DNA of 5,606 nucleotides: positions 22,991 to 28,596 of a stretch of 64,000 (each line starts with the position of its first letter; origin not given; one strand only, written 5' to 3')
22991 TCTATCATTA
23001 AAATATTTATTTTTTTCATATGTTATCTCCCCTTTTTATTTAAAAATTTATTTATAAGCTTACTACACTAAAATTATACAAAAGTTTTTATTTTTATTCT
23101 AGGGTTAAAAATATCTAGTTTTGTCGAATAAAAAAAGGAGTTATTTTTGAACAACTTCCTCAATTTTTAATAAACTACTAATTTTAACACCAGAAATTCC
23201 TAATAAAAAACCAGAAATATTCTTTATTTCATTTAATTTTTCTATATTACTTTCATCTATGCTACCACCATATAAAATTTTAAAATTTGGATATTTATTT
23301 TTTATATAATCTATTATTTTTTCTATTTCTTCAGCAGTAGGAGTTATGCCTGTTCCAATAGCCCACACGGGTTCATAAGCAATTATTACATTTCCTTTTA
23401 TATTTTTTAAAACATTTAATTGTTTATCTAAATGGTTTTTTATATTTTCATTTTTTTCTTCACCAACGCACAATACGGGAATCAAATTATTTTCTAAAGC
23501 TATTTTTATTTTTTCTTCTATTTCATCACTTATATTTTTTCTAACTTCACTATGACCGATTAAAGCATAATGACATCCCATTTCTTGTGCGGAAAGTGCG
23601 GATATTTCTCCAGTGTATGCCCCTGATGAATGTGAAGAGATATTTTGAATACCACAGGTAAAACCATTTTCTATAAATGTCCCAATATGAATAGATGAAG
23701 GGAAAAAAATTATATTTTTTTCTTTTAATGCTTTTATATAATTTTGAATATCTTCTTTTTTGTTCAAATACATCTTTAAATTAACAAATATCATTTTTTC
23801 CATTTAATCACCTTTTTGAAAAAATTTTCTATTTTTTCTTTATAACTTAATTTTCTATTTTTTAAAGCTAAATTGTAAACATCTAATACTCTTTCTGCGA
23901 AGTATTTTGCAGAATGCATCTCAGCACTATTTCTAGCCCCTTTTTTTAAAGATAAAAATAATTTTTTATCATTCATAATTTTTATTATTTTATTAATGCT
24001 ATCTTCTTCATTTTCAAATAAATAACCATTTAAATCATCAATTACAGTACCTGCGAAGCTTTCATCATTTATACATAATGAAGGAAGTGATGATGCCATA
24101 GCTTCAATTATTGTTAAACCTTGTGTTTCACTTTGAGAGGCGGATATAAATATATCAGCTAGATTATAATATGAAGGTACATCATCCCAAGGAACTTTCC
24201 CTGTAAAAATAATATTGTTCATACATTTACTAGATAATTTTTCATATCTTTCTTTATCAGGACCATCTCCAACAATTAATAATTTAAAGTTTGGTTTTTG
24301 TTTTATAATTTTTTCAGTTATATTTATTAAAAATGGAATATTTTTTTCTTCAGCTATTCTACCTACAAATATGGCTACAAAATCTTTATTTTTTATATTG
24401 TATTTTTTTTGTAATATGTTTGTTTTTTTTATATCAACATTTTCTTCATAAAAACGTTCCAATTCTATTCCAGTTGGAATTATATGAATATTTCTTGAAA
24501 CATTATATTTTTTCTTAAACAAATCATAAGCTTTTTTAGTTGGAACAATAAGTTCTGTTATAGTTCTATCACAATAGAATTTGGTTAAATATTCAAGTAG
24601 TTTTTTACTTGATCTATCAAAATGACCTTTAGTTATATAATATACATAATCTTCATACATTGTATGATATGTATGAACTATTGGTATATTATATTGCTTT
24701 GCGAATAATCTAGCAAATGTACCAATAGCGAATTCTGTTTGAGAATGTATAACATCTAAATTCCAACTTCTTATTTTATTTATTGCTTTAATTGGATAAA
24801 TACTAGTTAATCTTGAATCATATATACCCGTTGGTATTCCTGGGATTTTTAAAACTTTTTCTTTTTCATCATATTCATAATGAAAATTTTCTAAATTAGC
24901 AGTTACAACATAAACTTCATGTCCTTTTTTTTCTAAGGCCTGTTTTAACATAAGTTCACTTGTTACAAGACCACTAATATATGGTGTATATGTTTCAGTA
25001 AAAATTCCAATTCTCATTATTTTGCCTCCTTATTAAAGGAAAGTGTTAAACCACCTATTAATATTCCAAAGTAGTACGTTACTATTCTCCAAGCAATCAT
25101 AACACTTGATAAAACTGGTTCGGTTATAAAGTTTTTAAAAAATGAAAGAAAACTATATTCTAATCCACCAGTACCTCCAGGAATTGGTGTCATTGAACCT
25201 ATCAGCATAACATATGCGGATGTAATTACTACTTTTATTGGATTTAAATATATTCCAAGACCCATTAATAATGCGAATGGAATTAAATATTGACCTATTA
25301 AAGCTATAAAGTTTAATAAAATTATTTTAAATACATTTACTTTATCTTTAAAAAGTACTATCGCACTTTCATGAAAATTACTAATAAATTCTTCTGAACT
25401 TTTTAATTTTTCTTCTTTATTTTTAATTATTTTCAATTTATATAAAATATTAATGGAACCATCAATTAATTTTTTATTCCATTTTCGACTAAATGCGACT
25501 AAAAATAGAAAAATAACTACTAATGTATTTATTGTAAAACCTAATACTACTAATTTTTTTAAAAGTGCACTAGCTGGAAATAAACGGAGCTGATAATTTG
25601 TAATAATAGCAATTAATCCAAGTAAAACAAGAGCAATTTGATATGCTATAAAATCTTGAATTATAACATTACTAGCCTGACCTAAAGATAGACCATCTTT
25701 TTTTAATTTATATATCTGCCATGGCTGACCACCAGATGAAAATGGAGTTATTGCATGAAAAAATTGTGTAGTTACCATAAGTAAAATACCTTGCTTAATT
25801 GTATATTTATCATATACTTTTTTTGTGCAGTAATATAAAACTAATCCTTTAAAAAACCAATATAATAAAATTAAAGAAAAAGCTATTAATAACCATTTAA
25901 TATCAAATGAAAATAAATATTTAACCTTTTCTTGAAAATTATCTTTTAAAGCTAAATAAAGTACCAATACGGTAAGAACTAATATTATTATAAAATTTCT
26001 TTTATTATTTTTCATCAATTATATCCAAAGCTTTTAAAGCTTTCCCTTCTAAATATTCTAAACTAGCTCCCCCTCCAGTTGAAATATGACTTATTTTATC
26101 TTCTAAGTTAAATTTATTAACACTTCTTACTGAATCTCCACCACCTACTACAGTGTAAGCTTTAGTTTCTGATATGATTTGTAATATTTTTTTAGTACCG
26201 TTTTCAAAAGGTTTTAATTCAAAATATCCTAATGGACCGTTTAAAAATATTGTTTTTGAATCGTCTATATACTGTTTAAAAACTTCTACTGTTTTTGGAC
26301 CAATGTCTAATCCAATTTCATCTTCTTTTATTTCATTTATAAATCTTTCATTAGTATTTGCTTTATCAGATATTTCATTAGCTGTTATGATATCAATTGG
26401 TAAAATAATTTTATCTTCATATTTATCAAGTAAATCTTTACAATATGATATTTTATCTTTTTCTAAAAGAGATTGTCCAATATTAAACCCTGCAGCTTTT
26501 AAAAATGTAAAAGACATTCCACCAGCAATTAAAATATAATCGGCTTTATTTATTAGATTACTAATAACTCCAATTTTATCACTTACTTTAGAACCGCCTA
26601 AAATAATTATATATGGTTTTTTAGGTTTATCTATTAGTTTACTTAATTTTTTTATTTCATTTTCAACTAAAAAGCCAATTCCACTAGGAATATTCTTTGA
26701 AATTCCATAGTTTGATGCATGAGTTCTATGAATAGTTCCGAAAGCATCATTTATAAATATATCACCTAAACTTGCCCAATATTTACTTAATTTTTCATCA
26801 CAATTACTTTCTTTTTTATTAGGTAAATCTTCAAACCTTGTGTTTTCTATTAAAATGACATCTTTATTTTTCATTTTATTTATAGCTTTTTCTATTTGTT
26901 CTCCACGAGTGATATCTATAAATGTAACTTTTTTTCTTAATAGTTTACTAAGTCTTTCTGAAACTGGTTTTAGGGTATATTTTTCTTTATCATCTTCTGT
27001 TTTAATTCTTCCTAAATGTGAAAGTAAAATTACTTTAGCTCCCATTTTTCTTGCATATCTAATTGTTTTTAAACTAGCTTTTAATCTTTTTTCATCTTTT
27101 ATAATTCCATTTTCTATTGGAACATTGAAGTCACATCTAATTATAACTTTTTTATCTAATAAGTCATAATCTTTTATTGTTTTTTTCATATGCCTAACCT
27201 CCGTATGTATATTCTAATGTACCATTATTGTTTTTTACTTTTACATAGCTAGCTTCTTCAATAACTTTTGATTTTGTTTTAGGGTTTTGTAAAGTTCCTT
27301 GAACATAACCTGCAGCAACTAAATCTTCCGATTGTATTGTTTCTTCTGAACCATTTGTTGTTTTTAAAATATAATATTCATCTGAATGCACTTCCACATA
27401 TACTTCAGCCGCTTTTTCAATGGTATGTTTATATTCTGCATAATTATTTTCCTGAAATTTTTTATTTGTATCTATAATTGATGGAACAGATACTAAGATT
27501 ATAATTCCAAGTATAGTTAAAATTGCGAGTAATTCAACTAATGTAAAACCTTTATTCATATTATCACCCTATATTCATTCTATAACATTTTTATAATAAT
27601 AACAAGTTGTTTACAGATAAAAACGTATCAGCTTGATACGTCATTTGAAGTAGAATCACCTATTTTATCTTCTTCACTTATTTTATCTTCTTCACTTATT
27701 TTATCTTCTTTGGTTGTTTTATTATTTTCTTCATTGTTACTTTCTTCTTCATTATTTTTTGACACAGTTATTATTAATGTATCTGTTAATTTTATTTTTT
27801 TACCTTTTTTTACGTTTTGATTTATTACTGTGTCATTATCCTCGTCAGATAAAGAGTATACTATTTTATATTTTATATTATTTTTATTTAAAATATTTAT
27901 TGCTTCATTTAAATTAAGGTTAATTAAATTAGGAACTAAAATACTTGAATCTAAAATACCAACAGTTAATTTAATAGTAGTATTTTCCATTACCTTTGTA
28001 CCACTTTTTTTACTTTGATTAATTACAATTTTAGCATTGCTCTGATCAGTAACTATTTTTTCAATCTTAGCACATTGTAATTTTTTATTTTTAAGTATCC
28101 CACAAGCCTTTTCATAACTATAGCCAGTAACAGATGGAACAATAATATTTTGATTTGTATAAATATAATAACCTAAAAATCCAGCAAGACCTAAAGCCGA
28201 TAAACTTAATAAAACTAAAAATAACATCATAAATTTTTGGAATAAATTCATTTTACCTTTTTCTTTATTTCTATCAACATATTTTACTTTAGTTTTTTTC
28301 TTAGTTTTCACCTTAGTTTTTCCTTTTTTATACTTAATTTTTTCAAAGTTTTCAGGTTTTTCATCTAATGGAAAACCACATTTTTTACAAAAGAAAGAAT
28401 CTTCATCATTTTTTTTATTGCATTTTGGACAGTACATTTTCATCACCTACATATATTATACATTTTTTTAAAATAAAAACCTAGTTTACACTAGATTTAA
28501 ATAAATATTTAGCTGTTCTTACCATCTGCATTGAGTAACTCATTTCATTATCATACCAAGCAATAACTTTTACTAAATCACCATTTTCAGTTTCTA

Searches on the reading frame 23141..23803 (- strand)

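Call 11: search_protein_families(library=pfam, proteins=[window:23141-23803:-], max_evalue=0.01)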
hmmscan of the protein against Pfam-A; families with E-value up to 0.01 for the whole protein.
window:23141-23803:- (220 aa): 2 families
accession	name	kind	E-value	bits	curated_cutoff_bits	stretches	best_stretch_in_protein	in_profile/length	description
PF00121.24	TIM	-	1.3e-54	185.7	20.1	1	4-215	2-242/245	Triosephosphate isomerase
PF01261.30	AP_endonuc_2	-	0.0063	16.7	31.1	0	87-178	62-157/249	Xylose isomerase-like TIM barrel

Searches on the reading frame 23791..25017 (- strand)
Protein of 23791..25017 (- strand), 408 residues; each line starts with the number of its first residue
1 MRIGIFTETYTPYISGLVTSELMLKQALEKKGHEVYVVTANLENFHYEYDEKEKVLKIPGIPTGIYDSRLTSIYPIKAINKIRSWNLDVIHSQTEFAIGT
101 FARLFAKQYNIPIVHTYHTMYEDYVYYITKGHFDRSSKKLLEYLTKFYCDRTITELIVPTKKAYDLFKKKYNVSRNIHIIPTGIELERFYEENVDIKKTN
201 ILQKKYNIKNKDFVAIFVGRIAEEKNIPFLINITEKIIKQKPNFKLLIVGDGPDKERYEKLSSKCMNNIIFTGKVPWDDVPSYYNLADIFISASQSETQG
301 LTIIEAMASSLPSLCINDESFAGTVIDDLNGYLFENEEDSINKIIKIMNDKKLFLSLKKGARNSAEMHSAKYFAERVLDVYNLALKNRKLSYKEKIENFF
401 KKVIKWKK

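Call 11: search_protein_families(library=pfam, proteins=[window:23791-25017:-], max_evalue=0.01)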
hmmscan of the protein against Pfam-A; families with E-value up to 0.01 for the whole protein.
window:23791-25017:- (408 aa): 5 families
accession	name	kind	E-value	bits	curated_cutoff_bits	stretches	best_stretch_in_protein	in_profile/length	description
PF00534.26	Glycos_transf_1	-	2.1e-37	128.8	26.4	1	202-363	5-171/172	Glycosyl transferases group 1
PF13439.12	Glyco_transf_4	-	1.3e-28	100.5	28.5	1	15-188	2-170/170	Glycosyltransferase Family 4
PF13692.12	Glyco_trans_1_4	-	4.8e-28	98.6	27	1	214-350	3-142/142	Glycosyl transferases group 1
PF13579.12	Glyco_trans_4_4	-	7.7e-11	43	29.7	1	21-183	7-158/158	Glycosyl transferase 4-like domain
PF13477.12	Glyco_trans_4_2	-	4e-05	24.2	23.4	1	25-118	17-107/139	Glycosyl transferase 4-like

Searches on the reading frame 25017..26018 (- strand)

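Call 11: search_protein_families(library=pfam, proteins=[window:25017-26018:-], max_evalue=0.01)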
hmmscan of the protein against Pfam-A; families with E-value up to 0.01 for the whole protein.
window:25017-26018:- (333 aa): 1 family
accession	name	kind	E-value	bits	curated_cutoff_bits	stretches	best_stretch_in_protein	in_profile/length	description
PF03706.18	LPG_synthase_TM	-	2e-40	139.6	33.4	1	12-322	4-302/302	Lysylphosphatidylglycerol synthase TM region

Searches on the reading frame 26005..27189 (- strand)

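Call 11: search_protein_families(library=pfam, proteins=[window:26005-27189:-], max_evalue=0.01)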
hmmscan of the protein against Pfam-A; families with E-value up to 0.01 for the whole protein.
window:26005-27189:- (394 aa): 2 families
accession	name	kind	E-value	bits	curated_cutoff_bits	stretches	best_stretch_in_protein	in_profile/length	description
PF00162.24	PGK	-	3.3e-145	484.3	27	1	5-383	1-379/379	Phosphoglycerate kinase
PF23729.2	Spectrin_Dys-1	-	0.0019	18.6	27.6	0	247-292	4-49/90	Dystrophin-1-like, spectrin repeat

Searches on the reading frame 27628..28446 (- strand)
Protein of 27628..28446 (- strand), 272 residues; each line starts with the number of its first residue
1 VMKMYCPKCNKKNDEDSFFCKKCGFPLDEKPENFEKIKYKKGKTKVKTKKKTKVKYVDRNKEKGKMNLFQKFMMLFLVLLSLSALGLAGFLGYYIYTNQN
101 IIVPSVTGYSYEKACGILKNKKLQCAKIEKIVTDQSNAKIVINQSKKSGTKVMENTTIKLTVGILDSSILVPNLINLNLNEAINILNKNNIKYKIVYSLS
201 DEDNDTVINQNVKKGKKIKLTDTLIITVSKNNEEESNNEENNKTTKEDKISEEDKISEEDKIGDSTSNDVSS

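Call 11: search_protein_families(library=pfam, proteins=[window:27628-28446:-], max_evalue=0.01)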
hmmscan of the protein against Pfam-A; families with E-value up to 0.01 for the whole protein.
window:27628-28446:- (272 aa): 4 families
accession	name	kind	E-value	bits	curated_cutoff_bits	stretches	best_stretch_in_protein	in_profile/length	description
PF03793.24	PASTA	-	3.8e-24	84.9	23.2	2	102-163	2-63/64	PASTA domain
PF13240.11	Zn_Ribbon_1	-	3.2e-05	24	25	1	5-27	1-23/23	zinc-ribbon domain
PF12773.13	DZR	-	0.00016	22.2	27.3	1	6-28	1-23/45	Double zinc ribbon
PF13248.11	Zn_ribbon_3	-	0.0022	17.8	27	1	5-24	4-23/26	zinc-ribbon domain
